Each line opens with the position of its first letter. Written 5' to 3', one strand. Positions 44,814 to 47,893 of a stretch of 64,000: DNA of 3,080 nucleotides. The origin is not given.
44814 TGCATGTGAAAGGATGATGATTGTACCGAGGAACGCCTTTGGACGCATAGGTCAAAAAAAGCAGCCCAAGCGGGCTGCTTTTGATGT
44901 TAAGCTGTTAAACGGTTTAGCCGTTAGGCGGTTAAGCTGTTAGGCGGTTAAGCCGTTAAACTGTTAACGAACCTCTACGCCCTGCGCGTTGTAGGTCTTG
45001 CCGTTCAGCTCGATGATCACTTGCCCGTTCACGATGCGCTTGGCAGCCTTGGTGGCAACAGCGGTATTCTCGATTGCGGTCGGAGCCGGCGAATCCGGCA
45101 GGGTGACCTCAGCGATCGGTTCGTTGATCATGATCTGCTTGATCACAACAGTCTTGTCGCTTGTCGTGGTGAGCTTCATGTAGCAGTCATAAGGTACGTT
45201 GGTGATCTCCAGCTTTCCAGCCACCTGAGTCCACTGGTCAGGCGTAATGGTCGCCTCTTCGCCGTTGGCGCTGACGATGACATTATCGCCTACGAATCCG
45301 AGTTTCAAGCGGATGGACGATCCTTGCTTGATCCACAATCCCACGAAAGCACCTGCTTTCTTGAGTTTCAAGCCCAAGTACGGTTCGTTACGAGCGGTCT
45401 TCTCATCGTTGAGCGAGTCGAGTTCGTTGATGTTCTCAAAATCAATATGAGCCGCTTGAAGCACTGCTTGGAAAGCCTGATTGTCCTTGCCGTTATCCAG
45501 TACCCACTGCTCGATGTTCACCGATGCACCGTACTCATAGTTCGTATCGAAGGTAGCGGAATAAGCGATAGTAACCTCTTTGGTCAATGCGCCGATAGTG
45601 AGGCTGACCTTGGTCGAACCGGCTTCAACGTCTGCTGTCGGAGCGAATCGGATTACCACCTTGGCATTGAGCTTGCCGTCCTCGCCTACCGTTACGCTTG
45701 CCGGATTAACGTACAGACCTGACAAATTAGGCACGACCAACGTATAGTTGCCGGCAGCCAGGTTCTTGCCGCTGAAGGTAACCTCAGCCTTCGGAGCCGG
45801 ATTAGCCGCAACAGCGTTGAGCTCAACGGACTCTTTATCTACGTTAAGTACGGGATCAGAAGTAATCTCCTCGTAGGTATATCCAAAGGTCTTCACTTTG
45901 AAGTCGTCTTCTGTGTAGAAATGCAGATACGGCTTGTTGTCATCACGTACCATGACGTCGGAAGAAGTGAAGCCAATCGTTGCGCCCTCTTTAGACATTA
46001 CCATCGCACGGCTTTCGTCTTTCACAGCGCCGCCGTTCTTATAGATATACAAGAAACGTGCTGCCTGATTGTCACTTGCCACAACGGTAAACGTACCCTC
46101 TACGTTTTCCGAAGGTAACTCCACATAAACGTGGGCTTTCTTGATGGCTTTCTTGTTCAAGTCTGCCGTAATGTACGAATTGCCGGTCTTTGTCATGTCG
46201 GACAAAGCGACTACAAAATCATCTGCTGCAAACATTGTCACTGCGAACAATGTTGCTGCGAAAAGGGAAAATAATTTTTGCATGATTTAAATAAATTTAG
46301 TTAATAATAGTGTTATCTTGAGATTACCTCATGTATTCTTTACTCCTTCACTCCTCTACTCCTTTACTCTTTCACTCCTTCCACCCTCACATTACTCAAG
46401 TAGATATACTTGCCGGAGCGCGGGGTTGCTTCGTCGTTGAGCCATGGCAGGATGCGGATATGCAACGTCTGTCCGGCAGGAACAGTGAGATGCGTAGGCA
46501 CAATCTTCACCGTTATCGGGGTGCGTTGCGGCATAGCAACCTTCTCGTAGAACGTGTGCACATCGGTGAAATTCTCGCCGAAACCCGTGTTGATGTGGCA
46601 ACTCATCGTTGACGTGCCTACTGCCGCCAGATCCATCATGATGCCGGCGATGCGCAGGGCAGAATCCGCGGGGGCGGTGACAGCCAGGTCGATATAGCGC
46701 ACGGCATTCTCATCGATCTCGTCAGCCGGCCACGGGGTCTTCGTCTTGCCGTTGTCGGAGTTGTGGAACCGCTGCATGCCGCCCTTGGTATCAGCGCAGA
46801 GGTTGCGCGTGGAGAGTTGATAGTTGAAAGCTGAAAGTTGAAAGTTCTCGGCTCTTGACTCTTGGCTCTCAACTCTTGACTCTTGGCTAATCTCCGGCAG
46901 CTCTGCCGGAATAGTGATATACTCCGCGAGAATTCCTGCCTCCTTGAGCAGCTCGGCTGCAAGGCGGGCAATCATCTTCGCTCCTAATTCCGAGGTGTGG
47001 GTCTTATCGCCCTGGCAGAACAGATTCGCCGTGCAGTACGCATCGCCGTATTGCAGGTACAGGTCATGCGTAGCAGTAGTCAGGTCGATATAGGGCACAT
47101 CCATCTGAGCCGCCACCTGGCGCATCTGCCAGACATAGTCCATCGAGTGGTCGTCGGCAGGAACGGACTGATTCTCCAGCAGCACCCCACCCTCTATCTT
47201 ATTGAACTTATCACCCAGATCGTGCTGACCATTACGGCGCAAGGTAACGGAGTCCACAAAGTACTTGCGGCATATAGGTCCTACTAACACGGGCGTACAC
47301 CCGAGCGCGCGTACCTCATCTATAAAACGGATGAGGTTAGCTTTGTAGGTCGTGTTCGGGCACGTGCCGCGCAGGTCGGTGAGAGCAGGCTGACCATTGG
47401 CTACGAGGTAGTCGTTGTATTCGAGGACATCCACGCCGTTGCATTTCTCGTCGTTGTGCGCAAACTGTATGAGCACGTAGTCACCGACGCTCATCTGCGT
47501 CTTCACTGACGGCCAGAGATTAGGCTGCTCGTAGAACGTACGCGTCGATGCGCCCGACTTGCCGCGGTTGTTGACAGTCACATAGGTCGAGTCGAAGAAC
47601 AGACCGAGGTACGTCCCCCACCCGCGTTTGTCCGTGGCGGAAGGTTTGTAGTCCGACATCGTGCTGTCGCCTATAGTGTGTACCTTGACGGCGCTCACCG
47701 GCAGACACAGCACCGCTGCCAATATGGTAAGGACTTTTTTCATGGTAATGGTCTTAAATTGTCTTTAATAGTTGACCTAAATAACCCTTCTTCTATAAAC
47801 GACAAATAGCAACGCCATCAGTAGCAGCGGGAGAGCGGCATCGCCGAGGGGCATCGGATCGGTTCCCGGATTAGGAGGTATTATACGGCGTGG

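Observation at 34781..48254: Six proteins of the pectin accessory block end in the same ~25-residue C-terminal tail, a candidate sorting or assembly tag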

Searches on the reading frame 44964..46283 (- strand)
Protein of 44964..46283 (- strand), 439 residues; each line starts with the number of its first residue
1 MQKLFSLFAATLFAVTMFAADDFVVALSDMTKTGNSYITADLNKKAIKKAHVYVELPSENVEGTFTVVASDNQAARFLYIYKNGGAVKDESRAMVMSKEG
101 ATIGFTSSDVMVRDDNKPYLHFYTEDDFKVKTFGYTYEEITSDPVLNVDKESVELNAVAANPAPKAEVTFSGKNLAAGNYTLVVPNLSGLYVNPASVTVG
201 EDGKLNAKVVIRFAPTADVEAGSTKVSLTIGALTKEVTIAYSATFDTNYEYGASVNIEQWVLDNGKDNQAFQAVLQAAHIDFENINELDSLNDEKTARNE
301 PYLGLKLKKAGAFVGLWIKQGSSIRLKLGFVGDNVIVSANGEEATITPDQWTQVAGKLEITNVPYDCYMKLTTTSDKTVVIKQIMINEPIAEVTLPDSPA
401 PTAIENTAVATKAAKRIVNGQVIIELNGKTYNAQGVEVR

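Call 4: search_protein_families(library=ncbifam, proteins=[window:44964-46283:-], max_evalue=1)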
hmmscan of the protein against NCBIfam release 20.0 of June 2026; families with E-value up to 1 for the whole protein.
window:44964-46283:- (439 aa): 1 family
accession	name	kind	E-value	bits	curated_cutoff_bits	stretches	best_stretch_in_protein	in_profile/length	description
NF011782.0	PRK15246.1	equivalog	0.083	12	277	1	358-409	174-225/252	fimbrial assembly chaperone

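Call 5: search_protein_families(library=pfam, proteins=[window:44964-46283:-], max_evalue=1)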
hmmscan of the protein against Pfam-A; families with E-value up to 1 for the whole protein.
window:44964-46283:- (439 aa): 1 family
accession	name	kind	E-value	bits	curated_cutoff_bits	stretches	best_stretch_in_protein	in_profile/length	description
PF11614.14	FixG_C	-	0.031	14.9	25.6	1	179-245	48-116/119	IG-like fold at C-terminal of FixG, putative oxidoreductase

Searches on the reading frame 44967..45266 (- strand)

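Call 10: search_protein_families(library=ncbifam, proteins=[window:44967-45266:-], max_evalue=10)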
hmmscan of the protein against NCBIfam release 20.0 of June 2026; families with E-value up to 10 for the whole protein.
seq(100 aa): 1 family
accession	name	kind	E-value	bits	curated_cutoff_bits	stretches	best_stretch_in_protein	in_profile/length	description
NF011782.0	PRK15246.1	equivalog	0.0099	15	277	1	19-70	174-225/252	fimbrial assembly chaperone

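Call 11: search_protein_families(library=pfam, proteins=[window:44967-45266:-], max_evalue=10)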
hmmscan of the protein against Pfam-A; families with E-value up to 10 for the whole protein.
seq(100 aa): 0 families

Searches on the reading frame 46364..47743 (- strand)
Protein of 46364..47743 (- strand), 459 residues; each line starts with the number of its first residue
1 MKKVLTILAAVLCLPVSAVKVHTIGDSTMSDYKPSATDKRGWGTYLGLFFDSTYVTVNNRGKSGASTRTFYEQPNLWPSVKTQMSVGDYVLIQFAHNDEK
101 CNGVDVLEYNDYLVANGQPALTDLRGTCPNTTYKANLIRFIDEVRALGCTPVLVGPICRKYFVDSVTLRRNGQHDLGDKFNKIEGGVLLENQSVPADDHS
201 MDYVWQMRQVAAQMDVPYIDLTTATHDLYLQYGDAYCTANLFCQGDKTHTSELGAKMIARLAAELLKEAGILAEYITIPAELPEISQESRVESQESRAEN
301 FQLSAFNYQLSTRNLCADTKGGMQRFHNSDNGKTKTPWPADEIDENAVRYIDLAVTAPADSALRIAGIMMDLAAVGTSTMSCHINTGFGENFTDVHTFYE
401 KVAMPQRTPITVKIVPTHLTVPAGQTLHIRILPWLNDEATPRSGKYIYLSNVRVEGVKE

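Call 4: search_protein_families(library=ncbifam, proteins=[window:46364-47743:-], max_evalue=1)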
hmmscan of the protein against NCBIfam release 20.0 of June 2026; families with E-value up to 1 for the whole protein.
window:46364-47743:- (459 aa): 3 families
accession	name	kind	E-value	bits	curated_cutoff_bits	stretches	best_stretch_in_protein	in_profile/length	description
NF041897.1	pecacetest_PaeY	equivalog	7.5e-12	44.7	1000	1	17-160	273-421/549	pectin acetylesterase PaeY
TIGR03730.1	tungstate_WtpA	equivalog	0.00072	18.7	242.75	1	200-255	195-250/275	tungstate ABC transporter substrate-binding protein WtpA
NF003196.0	PRK04168.1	equivalog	0.0045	15.9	355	1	199-248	221-270/338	tungstate ABC transporter substrate-binding protein WtpA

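Call 5: search_protein_families(library=pfam, proteins=[window:46364-47743:-], max_evalue=1)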
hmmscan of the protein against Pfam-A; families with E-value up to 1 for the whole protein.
window:46364-47743:- (459 aa): 2 families
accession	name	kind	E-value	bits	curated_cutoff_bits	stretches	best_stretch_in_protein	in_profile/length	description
PF13472.12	Lipase_GDSL_2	-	1.8e-11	45.3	32.9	1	24-231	2-159/178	GDSL-like Lipase/Acylhydrolase family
PF00657.28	Lipase_GDSL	-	3.4e-08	34.3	23.6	1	23-260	3-206/208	GDSL-like Lipase/Acylhydrolase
